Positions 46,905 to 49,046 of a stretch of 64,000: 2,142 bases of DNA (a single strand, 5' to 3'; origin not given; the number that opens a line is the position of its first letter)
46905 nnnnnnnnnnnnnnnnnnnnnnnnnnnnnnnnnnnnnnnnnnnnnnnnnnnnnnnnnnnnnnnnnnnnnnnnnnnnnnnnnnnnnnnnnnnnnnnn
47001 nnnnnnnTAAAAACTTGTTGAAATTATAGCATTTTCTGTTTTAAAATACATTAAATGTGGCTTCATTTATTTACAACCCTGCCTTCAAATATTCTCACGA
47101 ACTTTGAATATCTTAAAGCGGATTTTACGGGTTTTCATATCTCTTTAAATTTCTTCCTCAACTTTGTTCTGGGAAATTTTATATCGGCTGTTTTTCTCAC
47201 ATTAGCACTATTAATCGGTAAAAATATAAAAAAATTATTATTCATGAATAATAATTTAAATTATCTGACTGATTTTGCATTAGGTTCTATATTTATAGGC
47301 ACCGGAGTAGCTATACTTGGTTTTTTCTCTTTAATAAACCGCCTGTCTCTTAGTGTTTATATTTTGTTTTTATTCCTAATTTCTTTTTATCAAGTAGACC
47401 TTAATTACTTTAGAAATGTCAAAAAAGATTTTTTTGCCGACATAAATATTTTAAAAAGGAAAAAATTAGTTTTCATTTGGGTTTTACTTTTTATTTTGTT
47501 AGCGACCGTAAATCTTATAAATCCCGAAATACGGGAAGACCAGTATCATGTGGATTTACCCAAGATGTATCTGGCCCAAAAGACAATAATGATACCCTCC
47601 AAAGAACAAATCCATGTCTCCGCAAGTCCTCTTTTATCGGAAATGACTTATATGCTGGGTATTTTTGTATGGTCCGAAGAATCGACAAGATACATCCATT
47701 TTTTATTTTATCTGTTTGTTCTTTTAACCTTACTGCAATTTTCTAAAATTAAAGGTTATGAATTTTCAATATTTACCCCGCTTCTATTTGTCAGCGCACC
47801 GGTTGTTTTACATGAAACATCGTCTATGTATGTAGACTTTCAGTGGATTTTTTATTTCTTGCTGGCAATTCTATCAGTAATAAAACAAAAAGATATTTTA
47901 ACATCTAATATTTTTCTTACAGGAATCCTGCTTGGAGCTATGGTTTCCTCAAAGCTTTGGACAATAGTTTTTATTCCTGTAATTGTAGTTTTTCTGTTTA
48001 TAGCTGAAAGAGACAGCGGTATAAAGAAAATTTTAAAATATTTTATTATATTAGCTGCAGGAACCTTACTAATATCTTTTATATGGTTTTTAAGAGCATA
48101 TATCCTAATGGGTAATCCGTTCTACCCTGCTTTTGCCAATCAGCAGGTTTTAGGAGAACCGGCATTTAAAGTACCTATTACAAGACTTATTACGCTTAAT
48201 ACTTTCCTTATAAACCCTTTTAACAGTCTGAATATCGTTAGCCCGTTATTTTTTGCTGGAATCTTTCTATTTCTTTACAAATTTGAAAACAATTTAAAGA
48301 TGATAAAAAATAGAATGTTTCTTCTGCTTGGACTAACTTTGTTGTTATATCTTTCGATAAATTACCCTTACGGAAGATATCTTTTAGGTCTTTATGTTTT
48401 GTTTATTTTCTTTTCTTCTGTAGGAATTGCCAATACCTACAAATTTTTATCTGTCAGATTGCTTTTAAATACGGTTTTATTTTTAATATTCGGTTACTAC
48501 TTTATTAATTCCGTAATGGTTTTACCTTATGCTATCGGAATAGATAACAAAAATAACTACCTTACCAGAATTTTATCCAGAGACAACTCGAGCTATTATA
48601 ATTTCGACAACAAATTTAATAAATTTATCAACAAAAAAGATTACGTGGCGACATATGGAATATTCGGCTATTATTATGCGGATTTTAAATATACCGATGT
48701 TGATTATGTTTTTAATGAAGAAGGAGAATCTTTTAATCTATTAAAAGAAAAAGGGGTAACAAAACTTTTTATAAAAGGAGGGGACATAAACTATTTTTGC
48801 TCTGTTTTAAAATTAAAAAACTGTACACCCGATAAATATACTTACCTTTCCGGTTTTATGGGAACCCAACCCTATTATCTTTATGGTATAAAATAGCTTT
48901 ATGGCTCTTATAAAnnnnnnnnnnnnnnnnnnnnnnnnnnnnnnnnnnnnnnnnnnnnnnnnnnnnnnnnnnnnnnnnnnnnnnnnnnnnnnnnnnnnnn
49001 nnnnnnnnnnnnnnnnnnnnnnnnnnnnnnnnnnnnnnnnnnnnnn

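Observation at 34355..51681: About 17-kb glycosylation locus with Dol-P-Man-synthase-like GT2, two GT2-GT-C fusion proteins and several large polytopic GT-C-like membrane proteins, adjacent to PT/Ser-rich surface proteins: candidate protein O-glycosylation system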

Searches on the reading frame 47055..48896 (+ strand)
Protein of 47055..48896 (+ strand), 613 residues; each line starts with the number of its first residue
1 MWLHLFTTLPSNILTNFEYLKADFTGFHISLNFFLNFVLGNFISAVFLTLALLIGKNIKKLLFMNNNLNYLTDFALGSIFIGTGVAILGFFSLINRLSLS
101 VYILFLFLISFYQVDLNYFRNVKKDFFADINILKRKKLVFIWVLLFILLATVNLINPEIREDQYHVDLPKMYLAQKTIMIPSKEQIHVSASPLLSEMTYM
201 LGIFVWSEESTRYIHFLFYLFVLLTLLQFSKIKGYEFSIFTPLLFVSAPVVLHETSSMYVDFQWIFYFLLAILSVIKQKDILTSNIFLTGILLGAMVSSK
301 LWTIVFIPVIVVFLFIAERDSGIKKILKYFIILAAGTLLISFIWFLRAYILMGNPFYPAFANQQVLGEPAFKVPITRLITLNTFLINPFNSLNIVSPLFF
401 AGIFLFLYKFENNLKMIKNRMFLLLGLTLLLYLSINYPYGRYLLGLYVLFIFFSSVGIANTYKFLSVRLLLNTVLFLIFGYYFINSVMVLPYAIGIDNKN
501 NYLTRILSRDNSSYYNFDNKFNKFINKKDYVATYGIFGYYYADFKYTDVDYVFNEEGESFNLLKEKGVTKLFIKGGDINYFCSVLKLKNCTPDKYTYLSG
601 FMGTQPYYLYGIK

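Call 3: search_protein_families(library=pfam, proteins=[window:47055-48896:+], max_evalue=0.01)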
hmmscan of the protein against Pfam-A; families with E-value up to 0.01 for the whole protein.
window:47055-48896:+ (613 aa): 0 families

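Call 8: search_protein_families(library=ncbifam, proteins=[window:47055-48896:+], max_evalue=0.01)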
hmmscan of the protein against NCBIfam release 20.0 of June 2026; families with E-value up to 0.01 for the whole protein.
window:47055-48896:+ (613 aa): 1 family
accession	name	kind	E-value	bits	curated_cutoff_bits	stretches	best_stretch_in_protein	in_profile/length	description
NF047510.1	LIC_10190_fam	subfamily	2.2e-05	23.4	100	1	216-361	175-315/424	LIC_10190 family membrane protein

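Call 22: find_homologous_proteins(query=window:47055-48896:+)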
Query window:47055-48896:+ (613 aa): 142 proteins with E <= 0.001 among 8000 candidates; the best 120 are listed.
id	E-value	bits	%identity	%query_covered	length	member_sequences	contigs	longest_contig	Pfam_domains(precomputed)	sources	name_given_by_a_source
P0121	0.0e+0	1318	100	100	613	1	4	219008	-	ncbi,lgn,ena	-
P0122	3.9e-257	873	67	100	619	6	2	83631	-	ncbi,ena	-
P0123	9.0e-235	799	61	100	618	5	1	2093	-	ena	-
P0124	1.4e-227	776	60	100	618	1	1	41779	-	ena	-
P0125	2.1e-225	768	60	99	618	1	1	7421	-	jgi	-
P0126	1.3e-221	756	59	100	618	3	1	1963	-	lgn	-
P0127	2.1e-220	752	58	100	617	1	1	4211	-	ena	-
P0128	3.6e-219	748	59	99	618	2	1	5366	-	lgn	-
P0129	4.5e-215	734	57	100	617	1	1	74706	-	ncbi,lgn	-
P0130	1.9e-212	726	57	99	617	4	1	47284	-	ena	-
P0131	1.4e-209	716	56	99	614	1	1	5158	-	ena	-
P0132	1.1e-207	710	56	100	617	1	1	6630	-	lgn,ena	-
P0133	2.2e-207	709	55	99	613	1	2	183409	-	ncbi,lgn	-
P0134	2.5e-200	686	71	71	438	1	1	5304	-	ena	-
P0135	7.2e-191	654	53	100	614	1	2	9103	-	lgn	-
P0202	2.7e-155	537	51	89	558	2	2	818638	-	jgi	jgi:hypothetical protein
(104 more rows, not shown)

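Call 27: find_encoding_contigs(protein=P0202, flank=10000, max_places=1)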
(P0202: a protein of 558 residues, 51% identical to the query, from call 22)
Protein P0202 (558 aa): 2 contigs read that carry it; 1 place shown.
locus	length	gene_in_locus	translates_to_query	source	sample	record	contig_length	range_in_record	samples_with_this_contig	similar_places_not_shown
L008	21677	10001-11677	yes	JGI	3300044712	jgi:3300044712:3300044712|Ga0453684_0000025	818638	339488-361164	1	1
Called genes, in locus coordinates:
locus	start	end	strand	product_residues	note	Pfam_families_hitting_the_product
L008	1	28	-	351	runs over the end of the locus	PF01073:3Beta_HSD, PF01370:Epimerase, PF02719:Polysacc_synt_2, PF07993:NAD_binding_4, PF16363:GDP_Man_Dehyd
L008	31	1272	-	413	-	PF08421:Methyltransf_13, PF13489:Methyltransf_23, PF08241:Methyltransf_11 (weak), PF08242:Methyltransf_12, PF08484:Methyltransf_14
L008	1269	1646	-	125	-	-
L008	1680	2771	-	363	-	PF00534:Glycos_transf_1, PF13524:Glyco_trans_1_2, PF13692:Glyco_trans_1_4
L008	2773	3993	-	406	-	PF01943:Polysacc_synt, PF04506:Rft-1 (faint), PF13440:Polysacc_synt_3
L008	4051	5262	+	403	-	PF08421:Methyltransf_13, PF13489:Methyltransf_23, PF08484:Methyltransf_14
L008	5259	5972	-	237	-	PF00535:Glycos_transf_2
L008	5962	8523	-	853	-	PF00535:Glycos_transf_2, PF10111:Glyco_tranf_2_2 (faint), PF13641:Glyco_tranf_2_3 (weak), PF13231:PMT_2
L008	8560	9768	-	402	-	PF26626:DUF8201 (weak)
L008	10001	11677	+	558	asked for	-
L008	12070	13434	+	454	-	PF10131:PTPS_related, PF13231:PMT_2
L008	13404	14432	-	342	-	PF13439:Glyco_transf_4, PF00534:Glycos_transf_1, PF13692:Glyco_trans_1_4 (weak)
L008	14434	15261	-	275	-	PF01209:Ubie_methyltran, PF02353:CMAS, PF13489:Methyltransf_23, PF01728:FtsJ, PF08241:Methyltransf_11, PF08242:Methyltransf_12, PF13649:Methyltransf_25, PF13847:Methyltransf_31, +3 more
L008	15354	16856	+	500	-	PF13529:Peptidase_C39_2 (weak)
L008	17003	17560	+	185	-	PF10502:Peptidase_S26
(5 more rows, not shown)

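Call 38: search_solved_structures(query=A2, max_evalue=10)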
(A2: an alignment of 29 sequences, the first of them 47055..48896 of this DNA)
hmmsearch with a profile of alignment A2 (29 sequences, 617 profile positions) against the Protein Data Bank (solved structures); distinct sequences matched with E-value up to 10: 0.

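Call 40: find_related_loci(query=A2, collection=genome_contigs, flank=10000)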
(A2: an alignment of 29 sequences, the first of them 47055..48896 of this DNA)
Query A2 (613 aa) in genome_contigs; peptide patterns used: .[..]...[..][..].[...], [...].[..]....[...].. (x = any residue, [..] = any of these).
64 stretches matched a pattern; 22 encode a relative of the query (tblastn E <= 1e-3); 21 distinct loci.
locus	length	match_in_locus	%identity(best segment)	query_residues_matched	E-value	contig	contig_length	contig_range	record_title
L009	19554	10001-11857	67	1-613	0e+0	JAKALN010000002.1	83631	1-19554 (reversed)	MAG: bacterium isolate WY5.bin128 NODE_426_length_83631_cov_8.669716, whole genome shotgun sequence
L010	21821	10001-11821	55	7-613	0e+0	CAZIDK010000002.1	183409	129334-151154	MAG TPA_asm: uncultured Gammaproteobacteria bacterium isolate SRP302447_co4_23 genome assembly, contig: NODE_260_length_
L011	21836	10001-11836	49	4-613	0e+0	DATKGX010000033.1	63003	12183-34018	MAG TPA_asm: Patescibacteria group bacterium isolate SMAG_U14562 k141_62290, whole genome shotgun sequence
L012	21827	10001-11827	51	8-613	1e-178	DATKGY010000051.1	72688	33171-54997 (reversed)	MAG TPA_asm: Patescibacteria group bacterium isolate SMAG_U14563 k141_42636, whole genome shotgun sequence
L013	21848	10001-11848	48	3-613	1e-169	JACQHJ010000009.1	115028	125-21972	MAG: Candidatus Levyibacteriota bacterium isolate NC_groundwater_1096_Ag_S2p5_37_166 S_2p5_S6_coassembly_k141_5103421, w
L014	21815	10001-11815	49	3-600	6e-161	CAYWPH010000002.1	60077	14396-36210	MAG TPA_asm: uncultured Gammaproteobacteria bacterium isolate SRP302447_co3_825 genome assembly, contig: NODE_1377_lengt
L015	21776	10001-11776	47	3-601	8e-160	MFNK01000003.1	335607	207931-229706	MAG: Candidatus Levybacteria bacterium RIFCSPHIGHO2_01_FULL_36_15b rifcsphigho2_01_scaffold_16, whole genome shotgun seq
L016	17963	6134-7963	46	11-613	3e-156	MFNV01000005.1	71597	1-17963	MAG: Candidatus Levybacteria bacterium RIFCSPHIGHO2_01_FULL_41_15 rifcsphigho2_01_scaffold_451, whole genome shotgun seq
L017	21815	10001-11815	49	3-600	7e-168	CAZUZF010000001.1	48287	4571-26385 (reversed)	MAG TPA_asm: uncultured Gammaproteobacteria bacterium isolate binchicken_co38_1268 genome assembly, contig: NODE_1600_le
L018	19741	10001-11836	46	3-612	8e-150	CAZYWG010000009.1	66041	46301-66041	MAG TPA_asm: uncultured Gammaproteobacteria bacterium isolate SRP200132_co1_187 genome assembly, contig: NODE_604_length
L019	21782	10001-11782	45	3-590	7e-150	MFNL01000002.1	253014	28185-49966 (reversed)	MAG: Candidatus Levybacteria bacterium RIFCSPHIGHO2_01_FULL_37_17 rifcsphigho2_01_scaffold_39, whole genome shotgun sequ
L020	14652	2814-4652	45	9-613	3e-146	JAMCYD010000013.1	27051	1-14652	MAG: Patescibacteria group bacterium isolate FK_Sedi_B_Bin.369 NODE_5606_length_27051_cov_66.4025, whole genome shotgun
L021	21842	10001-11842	44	3-613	2e-139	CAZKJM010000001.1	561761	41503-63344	MAG TPA_asm: uncultured Gammaproteobacteria bacterium isolate binchicken_co20_415 genome assembly, contig: NODE_8_length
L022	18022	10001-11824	44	9-613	5e-140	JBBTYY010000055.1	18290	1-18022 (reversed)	MAG: Patescibacteria group bacterium isolate H52-bin050_1 H52_bin050_1_000000000055, whole genome shotgun sequence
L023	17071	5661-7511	42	3-613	6e-137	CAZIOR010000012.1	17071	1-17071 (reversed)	MAG TPA_asm: uncultured Gammaproteobacteria bacterium isolate SRP298887_co1_352 genome assembly, contig: NODE_3273_lengt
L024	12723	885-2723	40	11-613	3e-138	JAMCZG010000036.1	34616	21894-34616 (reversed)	MAG: Patescibacteria group bacterium isolate FK_Sedi_B_Bin.314 NODE_3615_length_34616_cov_4.44959, whole genome shotgun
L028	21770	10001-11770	43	7-590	1e-142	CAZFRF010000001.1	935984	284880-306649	MAG TPA_asm: uncultured Gammaproteobacteria bacterium isolate SRP292972_co1_100 genome assembly, contig: NODE_5_length_9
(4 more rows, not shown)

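Call 53: search_protein_families(library=pfam, proteins=[L010:5091-7349:-, L015:5130-7388:-, L022:5782-8076:-, L020:7490-8989:+, L013:15586-17769:+], max_evalue=0.01)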
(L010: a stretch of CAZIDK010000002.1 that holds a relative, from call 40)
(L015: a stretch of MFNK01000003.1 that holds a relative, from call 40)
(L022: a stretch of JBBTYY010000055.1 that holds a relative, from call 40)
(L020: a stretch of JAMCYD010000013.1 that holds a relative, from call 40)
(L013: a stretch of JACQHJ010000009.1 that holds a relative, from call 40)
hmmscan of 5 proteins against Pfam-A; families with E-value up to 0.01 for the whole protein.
L010:5091-7349:- (752 aa): 3 families
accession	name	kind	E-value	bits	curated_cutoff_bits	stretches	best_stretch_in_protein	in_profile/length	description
PF00535.33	Glycos_transf_2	-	8.4e-18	65.3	23.3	1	9-173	2-165/168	Glycosyl transferase family 2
PF02366.24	PMT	-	4.6e-12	46.5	22.7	1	303-468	44-226/245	Dolichyl-phosphate-mannose-protein mannosyltransferase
PF13231.12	PMT_2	-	6.7e-11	43.1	26.1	1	330-471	16-152/160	Dolichyl-phosphate-mannose-protein mannosyltransferase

L015:5130-7388:- (752 aa): 3 families
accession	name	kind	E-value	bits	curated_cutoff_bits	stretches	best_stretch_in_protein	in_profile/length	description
PF00535.33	Glycos_transf_2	-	1.5e-23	84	23.3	1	7-174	1-167/168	Glycosyl transferase family 2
PF02366.24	PMT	-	5.4e-16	59.3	22.7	1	302-486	43-240/245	Dolichyl-phosphate-mannose-protein mannosyltransferase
PF13231.12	PMT_2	-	1.8e-07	32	26.1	1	330-478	16-158/160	Dolichyl-phosphate-mannose-protein mannosyltransferase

L022:5782-8076:- (764 aa): 2 families
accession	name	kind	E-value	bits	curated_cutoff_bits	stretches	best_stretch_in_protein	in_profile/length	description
PF00535.33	Glycos_transf_2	-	6.3e-23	82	23.3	1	7-171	2-165/168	Glycosyl transferase family 2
PF13231.12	PMT_2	-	3.7e-07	30.9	26.1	1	347-478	24-152/160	Dolichyl-phosphate-mannose-protein mannosyltransferase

L020:7490-8989:+ (499 aa): 0 families

L013:15586-17769:+ (727 aa): 11 families
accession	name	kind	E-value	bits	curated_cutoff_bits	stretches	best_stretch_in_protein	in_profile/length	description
PF01344.31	Kelch_1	-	1.2e-44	149.8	20.1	4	200-244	2-41/46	Kelch motif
PF24681.1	Kelch_KLHDC2_KLHL20_DRC7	-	1e-38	133.3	50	3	45-217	44-221/221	KLHDC2/KLHL20/DRC7 Kelch-repeats domain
PF07646.21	Kelch_2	-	1.4e-27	94.6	21.3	3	199-246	1-45/48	Kelch motif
PF13964.12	Kelch_6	-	2.7e-25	87.9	25.3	4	200-252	3-50/50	Kelch motif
PF24981.1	Beta-prop_ATRN-LZTR1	-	4.3e-21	75.9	50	1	65-323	1-279/289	Attractin/LZTR1 beta-propeller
PF13418.12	Kelch_4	-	4e-20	71.9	21.6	1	149-196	1-48/49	Galactose oxidase, central domain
PF25210.1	Kelch_FKB95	-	3.7e-17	63.3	70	2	160-245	42-123/268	FKB95, Kelch-repeats domain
PF13415.12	Kelch_3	-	8.2e-17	61.4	22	1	160-206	1-46/48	Galactose oxidase, central domain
PF24996.1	NANM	-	2.6e-16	59.9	45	3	137-218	40-125/350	N-acetylneuraminate epimerase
PF13529.12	Peptidase_C39_2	-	2.3e-08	35.2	24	1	347-499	1-143/143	Peptidase_C39 like family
PF25390.1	WD40_RLD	-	0.0017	18.1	150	0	201-271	41-325/363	RCC1-like domain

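Call 61: search_solved_structures(query=L015:5130-7388:-, max_evalue=0.01)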
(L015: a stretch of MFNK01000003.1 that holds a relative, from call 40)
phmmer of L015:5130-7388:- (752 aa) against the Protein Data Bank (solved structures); distinct sequences matched with E-value up to 0.01: 4.
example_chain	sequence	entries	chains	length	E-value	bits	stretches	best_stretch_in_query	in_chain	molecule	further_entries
5mlz_A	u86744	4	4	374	2.1e-19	72.6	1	7-233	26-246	Dolichol monophosphate mannose synthase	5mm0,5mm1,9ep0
9hwj_A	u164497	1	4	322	1.9e-09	39.7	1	7-231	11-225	Undecaprenyl-phosphate 4-deoxy-4-formamido-L-arabinose transferase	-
9bhc_C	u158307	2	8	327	3.8e-09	38.8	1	7-232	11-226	Undecaprenyl-phosphate 4-deoxy-4-formamido-L-arabinose transferase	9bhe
8vxh_A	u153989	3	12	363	5.3e-09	38.3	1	7-232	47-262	Undecaprenyl-phosphate 4-deoxy-4-formamido-L-arabinose transferase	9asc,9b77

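Call 72: predict_structure(alignment_id=A2)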
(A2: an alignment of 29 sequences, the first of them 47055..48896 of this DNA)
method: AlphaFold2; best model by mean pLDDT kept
length: 613 residues; sequences in the alignment: 29
mean_pLDDT: 86.3   pTM: 0.90
mean pLDDT of the five models: 86.3, 85.7, 84.5, 83.3, 82.1
residues with pLDDT >= 90: 307; 70-90: 243; 50-70: 56; < 50: 7
segments of 3 or more residues with pLDDT < 50: 186-190
pLDDT, mean of each block of 10 residues (from residue 1): 66 90 88 91 96 93 73 96 94 94 95 87 93 93 96 88 76 86 53 81 91 94 96 92 92 77 92 87 91 92 86 89 89 95 88 76 63 71 70 77 87 84 89 71 78 92 91 93 92 91 86 80 91 82 84 79 93 92 89 94 89 94
secondary structure, 60 per line:
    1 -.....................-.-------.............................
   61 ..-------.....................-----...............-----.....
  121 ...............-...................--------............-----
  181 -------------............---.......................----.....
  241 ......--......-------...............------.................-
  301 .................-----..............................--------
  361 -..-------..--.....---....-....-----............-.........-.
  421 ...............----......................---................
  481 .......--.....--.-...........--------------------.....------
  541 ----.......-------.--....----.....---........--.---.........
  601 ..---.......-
elements in order: H2-22 H32-62 H70-90 H96-110 H116-135 H137-155 H164-175 H194-205 H209-231 H236-246 H249-254 H262-276 H283-299 H301-317 H323-352 H375-378 H383-386 H388-391 H397-408 H410-418 H420-434 H440-461 H465-487 H490-494 H499-509 E530-534 E545-548 H562-565 E570-574 H578-585 E595-602 E606-612

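Call 75: fold_search(model_id=the predicted structure, library=pdb)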
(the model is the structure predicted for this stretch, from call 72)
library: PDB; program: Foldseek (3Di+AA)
matches with E <= 10: 130; with E <= 0.001: 5
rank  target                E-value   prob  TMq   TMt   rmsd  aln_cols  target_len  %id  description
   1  9s6t_A                5.9e-06  1.00  0.46  0.56   7.5       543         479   11  Ternary cryo-EM structure of chicken ALG12 with Dol25-PP-GlcNAc2Man7, Dol25-P-Man, and Fab (released 2026-03-18)
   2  5f15                  2.2e-04  1.00  0.48  0.53   8.2       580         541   10  Crystal Structure of ArnT from Cupriavidus metallidurans bound to Undecaprenyl phosphate (released 2016-02-17)
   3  6gxc_A                6.0e-04  1.00  0.40  0.36  10.1       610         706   12  Bacterial oligosaccharyltransferase PglB in complex with an inhibitory peptide and a reactive lipid-linked oligosaccha (released 2018-11-14)
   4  5ogl_A                6.9e-04  1.00  0.41  0.37   9.6       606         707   13  Structure of bacterial oligosaccharyltransferase PglB in complex with an acceptor peptide and an lipid-linked oligosac (released 2017-10-25)
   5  7oci_F                9.4e-04  1.00  0.45  0.43  11.6       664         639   13  Cryo-EM structure of yeast Ost6p containing oligosaccharyltransferase complex (released 2022-02-16)
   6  8if8_B                1.4e-03  1.00  0.39  0.39  14.5       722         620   10  Arabinosyltransferase AftA (released 2023-05-31)
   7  6w98_A                5.5e-03  1.00  0.38  0.21  11.2       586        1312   10  Single-Particle Cryo-EM Structure of Arabinofuranosyltransferase AftD from Mycobacteria (released 2020-05-13)
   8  9s6r_A                7.4e-03  1.00  0.34  0.50  12.3       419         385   12  Ternary cryo-EM structure of yeast ALG3 with Dol25-PP-GlcNAc2Man5, Dol25-P-Man, and Fab (released 2026-03-18)
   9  6s7t_A                1.2e-02  1.00  0.44  0.40   9.7       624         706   11  Cryo-EM structure of human oligosaccharyltransferase complex OST-B (released 2019-12-18)
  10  7zlg_A                2.1e-02  0.89  0.24  0.23  13.8       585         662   10  Cryo-EM structure of C-mannosyltransferase CeDPY19, in complex with acceptor peptide and bound to CMT2-Fab and anti-Fa (released 2023-01-11)
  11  9wno_A                1.3e-01  0.97  0.30  0.43  12.8       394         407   14  Cryo-EM structure of Candida glabrata GPI mannosyltransferase I bound to Dol-P-Man (released 2025-12-03)
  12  9e61_B                2.5e-01  0.91  0.26  0.23  10.9       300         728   16  Cryo-EM structure of Saccharomyces cerevisiae Pmt4 apo form (released 2025-10-15)
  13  9e61_A                2.8e-01  0.95  0.26  0.22   6.1       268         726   16  Cryo-EM structure of Saccharomyces cerevisiae Pmt4 apo form (released 2025-10-15)
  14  9e6i_B                3.1e-01  0.94  0.26  0.22   6.1       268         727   16  Cryo-EM structure of Saccharomyces cerevisiae Pmt4-Ccw5 complex (released 2025-10-15)
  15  3b89                  3.8e-01  0.41  0.11  0.22  10.3       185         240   12  Crystal structure of rRNA methylase from Escherichia coli (released 2007-11-27)
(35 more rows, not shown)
